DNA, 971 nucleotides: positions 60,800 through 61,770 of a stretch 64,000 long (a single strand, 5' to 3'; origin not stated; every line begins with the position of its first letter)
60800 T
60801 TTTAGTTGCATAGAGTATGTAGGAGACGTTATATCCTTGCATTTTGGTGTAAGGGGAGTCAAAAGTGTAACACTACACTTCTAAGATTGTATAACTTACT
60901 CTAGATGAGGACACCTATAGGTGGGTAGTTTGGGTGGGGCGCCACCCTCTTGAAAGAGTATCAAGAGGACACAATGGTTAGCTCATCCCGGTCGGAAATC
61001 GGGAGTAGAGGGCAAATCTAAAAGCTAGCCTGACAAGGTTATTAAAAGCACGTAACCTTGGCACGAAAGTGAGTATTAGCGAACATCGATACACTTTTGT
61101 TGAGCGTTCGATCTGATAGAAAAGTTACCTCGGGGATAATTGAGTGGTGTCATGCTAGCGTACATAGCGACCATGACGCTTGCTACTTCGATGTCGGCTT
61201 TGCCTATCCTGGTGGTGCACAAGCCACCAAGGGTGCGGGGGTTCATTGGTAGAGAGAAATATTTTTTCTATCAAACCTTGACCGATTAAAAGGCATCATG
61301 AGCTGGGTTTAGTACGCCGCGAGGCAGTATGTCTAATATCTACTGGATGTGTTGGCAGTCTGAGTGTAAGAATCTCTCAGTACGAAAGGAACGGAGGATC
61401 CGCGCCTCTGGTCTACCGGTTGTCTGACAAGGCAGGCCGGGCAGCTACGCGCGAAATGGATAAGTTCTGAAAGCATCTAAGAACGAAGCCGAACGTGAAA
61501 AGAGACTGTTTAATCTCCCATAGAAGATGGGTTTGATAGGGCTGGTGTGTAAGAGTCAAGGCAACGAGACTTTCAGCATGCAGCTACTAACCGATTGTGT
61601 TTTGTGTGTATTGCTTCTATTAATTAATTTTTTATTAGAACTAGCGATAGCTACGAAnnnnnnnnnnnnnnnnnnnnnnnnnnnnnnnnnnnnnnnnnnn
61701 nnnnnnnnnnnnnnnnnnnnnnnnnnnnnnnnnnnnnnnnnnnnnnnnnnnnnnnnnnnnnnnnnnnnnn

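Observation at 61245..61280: BHB-flanked 36-nt insert inside the 23S rRNA A-loop (helix 92): candidate rRNA mini-intron at a catalytic-core position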

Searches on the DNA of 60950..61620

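Call 3: search_rna_families(source=window, start=60950, end=61620, threshold=gathering, show_alignments=2)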
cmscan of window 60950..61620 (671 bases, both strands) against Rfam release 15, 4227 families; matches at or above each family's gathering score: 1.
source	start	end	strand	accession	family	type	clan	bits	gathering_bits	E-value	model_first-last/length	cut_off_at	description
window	60950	61610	+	RF02540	LSU_rRNA_archaea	Gene; rRNA;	CL00112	553.5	50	5e-174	2356-2987/2987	5'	Archaeal large subunit ribosomal RNA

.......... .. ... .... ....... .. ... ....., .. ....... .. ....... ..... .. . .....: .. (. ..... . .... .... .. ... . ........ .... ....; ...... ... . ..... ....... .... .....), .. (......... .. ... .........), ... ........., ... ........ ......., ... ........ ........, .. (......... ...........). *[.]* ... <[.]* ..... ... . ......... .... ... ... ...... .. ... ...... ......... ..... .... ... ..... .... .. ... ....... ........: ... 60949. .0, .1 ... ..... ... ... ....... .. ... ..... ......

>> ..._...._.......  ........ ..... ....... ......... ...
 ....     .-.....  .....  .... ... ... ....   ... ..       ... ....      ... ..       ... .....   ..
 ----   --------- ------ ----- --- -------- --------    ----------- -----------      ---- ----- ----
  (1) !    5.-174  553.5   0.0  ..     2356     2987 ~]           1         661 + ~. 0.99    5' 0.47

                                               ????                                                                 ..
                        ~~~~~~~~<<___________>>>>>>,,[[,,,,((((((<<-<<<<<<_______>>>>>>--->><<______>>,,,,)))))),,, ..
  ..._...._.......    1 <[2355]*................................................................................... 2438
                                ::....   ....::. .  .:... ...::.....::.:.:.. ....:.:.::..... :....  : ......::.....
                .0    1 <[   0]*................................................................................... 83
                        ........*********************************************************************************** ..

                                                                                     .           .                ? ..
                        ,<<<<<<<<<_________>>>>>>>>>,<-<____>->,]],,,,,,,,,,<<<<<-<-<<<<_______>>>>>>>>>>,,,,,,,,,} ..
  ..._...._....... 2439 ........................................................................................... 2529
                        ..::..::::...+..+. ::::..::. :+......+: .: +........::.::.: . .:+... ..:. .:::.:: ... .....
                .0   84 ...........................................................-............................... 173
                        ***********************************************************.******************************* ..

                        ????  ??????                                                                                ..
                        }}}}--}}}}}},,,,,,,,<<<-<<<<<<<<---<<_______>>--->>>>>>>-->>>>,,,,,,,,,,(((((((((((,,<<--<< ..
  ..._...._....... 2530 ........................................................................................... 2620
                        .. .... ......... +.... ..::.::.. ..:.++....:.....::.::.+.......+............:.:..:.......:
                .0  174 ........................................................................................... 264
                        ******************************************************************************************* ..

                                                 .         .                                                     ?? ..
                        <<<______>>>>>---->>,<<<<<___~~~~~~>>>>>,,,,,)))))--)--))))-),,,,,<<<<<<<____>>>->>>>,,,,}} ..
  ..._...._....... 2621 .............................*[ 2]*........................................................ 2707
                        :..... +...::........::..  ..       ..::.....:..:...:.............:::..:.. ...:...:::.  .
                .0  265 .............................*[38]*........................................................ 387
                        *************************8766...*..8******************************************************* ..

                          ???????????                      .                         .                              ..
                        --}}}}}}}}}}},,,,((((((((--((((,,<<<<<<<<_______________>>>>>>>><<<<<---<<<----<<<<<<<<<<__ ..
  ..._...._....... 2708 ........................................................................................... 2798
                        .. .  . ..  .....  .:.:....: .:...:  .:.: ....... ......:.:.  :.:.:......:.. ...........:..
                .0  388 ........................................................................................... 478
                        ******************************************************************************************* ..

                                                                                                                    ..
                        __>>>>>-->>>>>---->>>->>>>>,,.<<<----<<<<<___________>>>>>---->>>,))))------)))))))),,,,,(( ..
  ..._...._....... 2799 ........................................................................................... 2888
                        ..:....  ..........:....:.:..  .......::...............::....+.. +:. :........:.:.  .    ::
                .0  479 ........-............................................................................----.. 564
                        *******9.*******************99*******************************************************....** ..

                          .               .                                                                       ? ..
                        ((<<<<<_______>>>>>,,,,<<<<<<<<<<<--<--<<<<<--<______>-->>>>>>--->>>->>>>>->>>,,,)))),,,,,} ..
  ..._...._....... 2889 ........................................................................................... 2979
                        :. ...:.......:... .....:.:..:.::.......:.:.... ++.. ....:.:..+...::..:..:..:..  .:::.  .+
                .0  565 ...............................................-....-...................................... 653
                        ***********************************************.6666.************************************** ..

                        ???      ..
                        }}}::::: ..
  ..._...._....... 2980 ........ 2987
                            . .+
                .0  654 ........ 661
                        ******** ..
